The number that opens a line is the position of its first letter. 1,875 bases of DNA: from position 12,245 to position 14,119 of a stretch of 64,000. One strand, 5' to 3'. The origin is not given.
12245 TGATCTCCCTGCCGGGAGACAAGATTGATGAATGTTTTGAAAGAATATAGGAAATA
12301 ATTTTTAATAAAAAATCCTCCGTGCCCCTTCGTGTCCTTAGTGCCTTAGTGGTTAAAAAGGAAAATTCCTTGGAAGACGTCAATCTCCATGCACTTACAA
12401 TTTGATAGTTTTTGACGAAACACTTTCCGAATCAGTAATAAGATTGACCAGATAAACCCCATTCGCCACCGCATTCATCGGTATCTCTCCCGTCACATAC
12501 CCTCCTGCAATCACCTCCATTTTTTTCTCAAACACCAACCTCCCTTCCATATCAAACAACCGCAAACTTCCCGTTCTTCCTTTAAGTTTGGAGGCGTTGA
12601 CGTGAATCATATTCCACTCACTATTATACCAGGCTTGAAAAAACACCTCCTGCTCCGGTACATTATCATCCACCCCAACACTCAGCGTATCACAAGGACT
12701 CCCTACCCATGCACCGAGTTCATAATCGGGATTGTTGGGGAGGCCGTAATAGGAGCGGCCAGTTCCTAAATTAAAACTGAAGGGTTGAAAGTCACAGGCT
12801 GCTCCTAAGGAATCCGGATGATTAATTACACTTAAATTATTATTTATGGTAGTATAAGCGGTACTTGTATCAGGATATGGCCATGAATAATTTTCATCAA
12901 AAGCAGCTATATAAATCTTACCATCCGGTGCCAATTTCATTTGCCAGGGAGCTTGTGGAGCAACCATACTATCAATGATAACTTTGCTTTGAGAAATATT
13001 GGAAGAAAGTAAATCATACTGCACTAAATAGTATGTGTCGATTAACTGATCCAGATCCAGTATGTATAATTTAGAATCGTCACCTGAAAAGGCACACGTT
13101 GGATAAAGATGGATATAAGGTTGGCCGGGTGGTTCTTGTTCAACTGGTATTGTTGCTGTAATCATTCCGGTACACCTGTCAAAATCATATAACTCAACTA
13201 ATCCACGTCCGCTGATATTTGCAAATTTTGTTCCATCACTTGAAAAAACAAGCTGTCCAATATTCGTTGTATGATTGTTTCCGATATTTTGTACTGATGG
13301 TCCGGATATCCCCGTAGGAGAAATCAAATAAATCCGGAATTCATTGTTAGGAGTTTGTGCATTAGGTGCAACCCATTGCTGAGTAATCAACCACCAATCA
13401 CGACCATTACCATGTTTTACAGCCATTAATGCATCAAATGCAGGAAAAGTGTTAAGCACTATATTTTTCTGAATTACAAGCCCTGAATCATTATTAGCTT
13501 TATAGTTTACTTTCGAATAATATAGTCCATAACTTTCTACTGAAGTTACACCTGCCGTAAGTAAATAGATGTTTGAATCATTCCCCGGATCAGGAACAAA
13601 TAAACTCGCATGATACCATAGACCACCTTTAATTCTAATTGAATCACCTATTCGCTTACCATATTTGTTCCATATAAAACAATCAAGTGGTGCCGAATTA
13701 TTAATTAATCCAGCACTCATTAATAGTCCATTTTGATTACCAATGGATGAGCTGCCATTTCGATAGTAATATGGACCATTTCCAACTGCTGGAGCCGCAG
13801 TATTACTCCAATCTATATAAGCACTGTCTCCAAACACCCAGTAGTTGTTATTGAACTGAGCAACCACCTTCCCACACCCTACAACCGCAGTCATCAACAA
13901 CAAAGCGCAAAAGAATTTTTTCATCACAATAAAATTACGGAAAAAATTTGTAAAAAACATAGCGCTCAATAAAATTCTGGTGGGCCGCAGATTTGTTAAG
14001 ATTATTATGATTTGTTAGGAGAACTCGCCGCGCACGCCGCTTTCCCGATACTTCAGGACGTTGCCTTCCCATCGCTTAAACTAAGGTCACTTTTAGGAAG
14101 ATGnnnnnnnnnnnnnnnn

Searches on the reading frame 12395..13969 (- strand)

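Call 57: search_protein_families(library=pfam, proteins=[window:12395-13969:-], max_evalue=0.001)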
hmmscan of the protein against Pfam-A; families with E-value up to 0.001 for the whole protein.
window:12395-13969:- (524 aa): 1 family
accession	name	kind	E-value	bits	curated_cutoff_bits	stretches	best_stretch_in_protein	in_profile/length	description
PF18962.6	Por_Secre_tail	-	0.00052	20.7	27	1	455-522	10-74/75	Secretion system C-terminal sorting domain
